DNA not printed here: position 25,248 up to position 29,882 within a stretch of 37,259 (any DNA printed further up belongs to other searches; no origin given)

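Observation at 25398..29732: RNA polymerase subunits B' and A' are fused in frame into one 1444-aa polypeptide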

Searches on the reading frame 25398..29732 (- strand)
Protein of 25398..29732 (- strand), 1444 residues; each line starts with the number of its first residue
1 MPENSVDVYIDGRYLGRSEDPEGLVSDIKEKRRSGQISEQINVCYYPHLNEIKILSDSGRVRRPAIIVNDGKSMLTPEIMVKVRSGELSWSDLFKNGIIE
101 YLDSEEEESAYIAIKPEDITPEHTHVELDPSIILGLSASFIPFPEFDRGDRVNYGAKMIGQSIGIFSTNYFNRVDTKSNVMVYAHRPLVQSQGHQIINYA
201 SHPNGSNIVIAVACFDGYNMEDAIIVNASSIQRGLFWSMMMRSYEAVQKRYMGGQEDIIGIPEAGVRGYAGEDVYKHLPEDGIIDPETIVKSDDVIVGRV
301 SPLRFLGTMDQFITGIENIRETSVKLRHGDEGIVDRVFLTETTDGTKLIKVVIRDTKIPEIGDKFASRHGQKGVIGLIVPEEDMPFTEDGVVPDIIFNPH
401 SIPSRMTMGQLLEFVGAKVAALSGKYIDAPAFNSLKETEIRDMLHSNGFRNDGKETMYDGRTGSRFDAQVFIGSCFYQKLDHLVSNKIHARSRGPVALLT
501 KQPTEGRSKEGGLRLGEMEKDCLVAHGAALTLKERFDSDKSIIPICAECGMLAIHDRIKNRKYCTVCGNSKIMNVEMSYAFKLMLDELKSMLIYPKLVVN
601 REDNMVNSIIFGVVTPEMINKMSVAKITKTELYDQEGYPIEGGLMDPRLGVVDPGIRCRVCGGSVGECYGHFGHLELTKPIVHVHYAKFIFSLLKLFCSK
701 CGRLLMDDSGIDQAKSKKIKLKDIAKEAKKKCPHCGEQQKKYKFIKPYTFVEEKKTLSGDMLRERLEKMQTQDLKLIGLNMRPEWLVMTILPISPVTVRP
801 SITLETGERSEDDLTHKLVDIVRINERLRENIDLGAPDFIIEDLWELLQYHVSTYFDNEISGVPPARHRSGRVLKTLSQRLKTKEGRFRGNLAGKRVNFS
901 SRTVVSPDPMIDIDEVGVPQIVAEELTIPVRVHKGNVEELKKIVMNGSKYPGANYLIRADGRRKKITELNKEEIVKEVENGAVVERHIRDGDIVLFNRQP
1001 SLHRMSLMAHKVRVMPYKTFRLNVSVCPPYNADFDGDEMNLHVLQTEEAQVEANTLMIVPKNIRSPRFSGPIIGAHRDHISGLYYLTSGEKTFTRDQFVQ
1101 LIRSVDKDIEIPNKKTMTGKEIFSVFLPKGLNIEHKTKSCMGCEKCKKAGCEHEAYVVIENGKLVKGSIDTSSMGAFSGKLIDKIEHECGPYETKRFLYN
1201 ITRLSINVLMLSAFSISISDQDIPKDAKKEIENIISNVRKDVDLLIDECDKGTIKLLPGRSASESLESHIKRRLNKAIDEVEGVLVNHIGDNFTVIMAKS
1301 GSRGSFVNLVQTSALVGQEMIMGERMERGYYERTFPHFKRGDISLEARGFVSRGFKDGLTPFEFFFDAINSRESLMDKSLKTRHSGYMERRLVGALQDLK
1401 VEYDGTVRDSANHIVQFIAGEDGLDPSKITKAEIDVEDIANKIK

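Call 5: search_protein_families(library=pfam, proteins=[window:25398-29732:-])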
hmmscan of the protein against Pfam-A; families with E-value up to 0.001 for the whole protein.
window:25398-29732:- (1444 aa): 9 families
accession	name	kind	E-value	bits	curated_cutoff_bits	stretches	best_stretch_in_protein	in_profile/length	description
PF00562.33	RNA_pol_Rpb2_6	-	1.9e-129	432.5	23.4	1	138-509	2-373/373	RNA polymerase Rpb2, domain 6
PF04997.17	RNA_pol_Rpb1_1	-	1.6e-82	277.8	39.7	1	605-892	3-312/312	RNA polymerase Rpb1, domain 1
PF00623.25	RNA_pol_Rpb1_2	-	9.5e-69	231.3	25.3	1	894-1059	1-166/166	RNA polymerase Rpb1, domain 2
PF04983.23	RNA_pol_Rpb1_3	-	4.6e-36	124.6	28.9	1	1062-1220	1-161/162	RNA polymerase Rpb1, domain 3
PF04560.25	RNA_pol_Rpb2_7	-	6.4e-24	84.6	32.1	1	511-598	1-85/87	RNA polymerase Rpb2, domain 7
PF05000.22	RNA_pol_Rpb1_4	-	2.7e-22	79.1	24.8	1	1250-1351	5-107/107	RNA polymerase Rpb1, domain 4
PF04998.22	RNA_pol_Rpb1_5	-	3.8e-20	72.9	28.5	1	1358-1423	1-66/267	RNA polymerase Rpb1, domain 5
PF04566.18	RNA_pol_Rpb2_4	-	1.5e-18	67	28.7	1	8-69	1-62/62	RNA polymerase Rpb2, domain 4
PF04567.22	RNA_pol_Rpb2_5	-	5.4e-10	40.4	21.1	1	90-122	1-33/66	RNA polymerase Rpb2, domain 5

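Call 6: find_homologous_proteins(query=window:25398-29732:-)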
Query window:25398-29732:- (1444 aa): 7243 proteins with E <= 0.001 among 8000 candidates; the best 120 are listed.
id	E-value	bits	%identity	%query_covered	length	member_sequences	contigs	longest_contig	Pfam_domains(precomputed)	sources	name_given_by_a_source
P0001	0.0e+0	3294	100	100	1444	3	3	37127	PF04998.23,PF04560.26,PF00623.26,PF04983.24,PF05000.23,PF04566.19,PF04997.18,PF04567.23,PF00562.34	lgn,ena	-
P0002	0.0e+0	2827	84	100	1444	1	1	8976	PF04998.23,PF04560.26,PF00623.26,PF04983.24,PF05000.23,PF04566.19,PF04997.18,PF04567.23,PF00562.34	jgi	jgi:DNA-directed RNA polymerase subunit A'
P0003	0.0e+0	2796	82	100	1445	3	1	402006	PF04998.23,PF04560.26,PF00623.26,PF04983.24,PF05000.23,PF04566.19,PF04997.18,PF04567.23,PF00562.34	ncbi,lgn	-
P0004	0.0e+0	2752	81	100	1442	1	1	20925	PF04998.23,PF04560.26,PF00623.26,PF04983.24,PF05000.23,PF04566.19,PF04997.18,PF04567.23,PF00562.34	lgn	-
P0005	0.0e+0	2749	81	100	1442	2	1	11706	PF04998.23,PF04560.26,PF00623.26,PF04983.24,PF05000.23,PF04566.19,PF04997.18,PF04567.23,PF00562.34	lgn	-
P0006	0.0e+0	2743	81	100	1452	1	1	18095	PF04998.23,PF04560.26,PF00623.26,PF04983.24,PF05000.23,PF04566.19,PF04997.18,PF04567.23,PF00562.34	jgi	-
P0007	0.0e+0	2737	81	100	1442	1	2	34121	PF04998.23,PF04560.26,PF00623.26,PF04983.24,PF05000.23,PF04566.19,PF04997.18,PF04567.23,PF00562.34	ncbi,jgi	-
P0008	0.0e+0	2612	77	100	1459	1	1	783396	PF04998.23,PF04560.26,PF00623.26,PF04983.24,PF05000.23,PF04566.19,PF04997.18,PF04567.23,PF00562.34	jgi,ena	-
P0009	0.0e+0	2606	77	100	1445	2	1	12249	PF04998.23,PF04560.26,PF00623.26,PF04983.24,PF05000.23,PF04566.19,PF04997.18,PF04567.23,PF00562.34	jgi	-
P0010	0.0e+0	2600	76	100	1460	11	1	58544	PF04998.23,PF04560.26,PF00623.26,PF04983.24,PF05000.23,PF04566.19,PF04997.18,PF04567.23,PF00562.34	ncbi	ncbi:MAG: DNA-directed RNA polymerase subunit A' [Candidatus Aenigmatarchaeota archaeon]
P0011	0.0e+0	2599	75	100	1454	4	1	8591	PF04998.23,PF04560.26,PF00623.26,PF04983.24,PF05000.23,PF04566.19,PF04997.18,PF04567.23,PF00562.34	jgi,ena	-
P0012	0.0e+0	2596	75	100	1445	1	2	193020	PF04998.23,PF04560.26,PF00623.26,PF04983.24,PF05000.23,PF04566.19,PF04997.18,PF04567.23,PF00562.34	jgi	jgi:DNA-directed RNA polymerase subunit A'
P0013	0.0e+0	2594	76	100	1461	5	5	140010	PF04998.23,PF04560.26,PF00623.26,PF04983.24,PF05000.23,PF04566.19,PF04997.18,PF04567.23,PF00562.34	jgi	-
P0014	0.0e+0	2577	76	100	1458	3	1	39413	PF04998.23,PF04560.26,PF00623.26,PF04983.24,PF05000.23,PF04566.19,PF04997.18,PF04567.23,PF00562.34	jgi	jgi:DNA-directed RNA polymerase subunit A'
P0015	0.0e+0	2570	75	100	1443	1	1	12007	PF04998.23,PF04560.26,PF00623.26,PF04983.24,PF05000.23,PF04566.19,PF04997.18,PF04567.23,PF00562.34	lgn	-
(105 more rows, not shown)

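Call 32: find_encoding_contigs(protein=window:25398-29732:-, flank=3000, max_places=10)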
Protein window:25398-29732:- (1444 aa): 9 contigs read that carry it; 5 places shown.
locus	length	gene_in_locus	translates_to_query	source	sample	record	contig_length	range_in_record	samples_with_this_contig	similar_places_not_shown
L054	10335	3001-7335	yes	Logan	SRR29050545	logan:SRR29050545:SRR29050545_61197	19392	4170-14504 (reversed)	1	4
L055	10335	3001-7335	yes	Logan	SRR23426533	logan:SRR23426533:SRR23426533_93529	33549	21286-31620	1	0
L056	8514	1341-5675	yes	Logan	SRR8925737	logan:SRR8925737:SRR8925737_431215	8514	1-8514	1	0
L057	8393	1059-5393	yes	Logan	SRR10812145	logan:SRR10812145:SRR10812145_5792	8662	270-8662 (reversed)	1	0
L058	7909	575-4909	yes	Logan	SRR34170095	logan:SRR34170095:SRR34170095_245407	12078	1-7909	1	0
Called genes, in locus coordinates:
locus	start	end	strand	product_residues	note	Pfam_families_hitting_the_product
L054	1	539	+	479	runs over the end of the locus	-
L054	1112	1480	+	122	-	PF01191:RNA_pol_Rpb5_C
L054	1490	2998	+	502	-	PF04563:RNA_pol_Rpb2_1, PF04561:RNA_pol_Rpb2_2, PF04565:RNA_pol_Rpb2_3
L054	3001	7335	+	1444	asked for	PF04566:RNA_pol_Rpb2_4, PF04567:RNA_pol_Rpb2_5, PF00562:RNA_pol_Rpb2_6, PF04560:RNA_pol_Rpb2_7, PF04997:RNA_pol_Rpb1_1, PF00623:RNA_pol_Rpb1_2, PF04983:RNA_pol_Rpb1_3, PF05000:RNA_pol_Rpb1_4, +1 more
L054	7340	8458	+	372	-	PF04998:RNA_pol_Rpb1_5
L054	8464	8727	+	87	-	PF01248:Ribosomal_L7Ae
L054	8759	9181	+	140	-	PF07650:KH_2, PF26594:KH_NusA_2nd (faint), PF13083:KH_KhpA-B (weak)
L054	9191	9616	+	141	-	PF00164:Ribosom_S12_S23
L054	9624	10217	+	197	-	PF00177:Ribosomal_S7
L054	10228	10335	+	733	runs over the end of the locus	PF00009:GTP_EFTU, PF22042:EF-G_D2, PF03144:GTP_EFTU_D2, PF14492:EFG_III, PF03764:EFG_IV, PF00679:EFG_C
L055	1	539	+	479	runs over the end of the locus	-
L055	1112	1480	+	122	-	PF01191:RNA_pol_Rpb5_C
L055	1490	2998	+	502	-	PF04563:RNA_pol_Rpb2_1, PF04561:RNA_pol_Rpb2_2, PF04565:RNA_pol_Rpb2_3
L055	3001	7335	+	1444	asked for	PF04566:RNA_pol_Rpb2_4, PF04567:RNA_pol_Rpb2_5, PF00562:RNA_pol_Rpb2_6, PF04560:RNA_pol_Rpb2_7, PF04997:RNA_pol_Rpb1_1, PF00623:RNA_pol_Rpb1_2, PF04983:RNA_pol_Rpb1_3, PF05000:RNA_pol_Rpb1_4, +1 more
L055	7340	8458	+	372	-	PF04998:RNA_pol_Rpb1_5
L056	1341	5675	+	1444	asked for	PF04566:RNA_pol_Rpb2_4, PF04567:RNA_pol_Rpb2_5, PF00562:RNA_pol_Rpb2_6, PF04560:RNA_pol_Rpb2_7, PF04997:RNA_pol_Rpb1_1, PF00623:RNA_pol_Rpb1_2, PF04983:RNA_pol_Rpb1_3, PF05000:RNA_pol_Rpb1_4, +1 more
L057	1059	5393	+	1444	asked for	PF04566:RNA_pol_Rpb2_4, PF04567:RNA_pol_Rpb2_5, PF00562:RNA_pol_Rpb2_6, PF04560:RNA_pol_Rpb2_7, PF04997:RNA_pol_Rpb1_1, PF00623:RNA_pol_Rpb1_2, PF04983:RNA_pol_Rpb1_3, PF05000:RNA_pol_Rpb1_4, +1 more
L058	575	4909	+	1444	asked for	PF04566:RNA_pol_Rpb2_4, PF04567:RNA_pol_Rpb2_5, PF00562:RNA_pol_Rpb2_6, PF04560:RNA_pol_Rpb2_7, PF04997:RNA_pol_Rpb1_1, PF00623:RNA_pol_Rpb1_2, PF04983:RNA_pol_Rpb1_3, PF05000:RNA_pol_Rpb1_4, +1 more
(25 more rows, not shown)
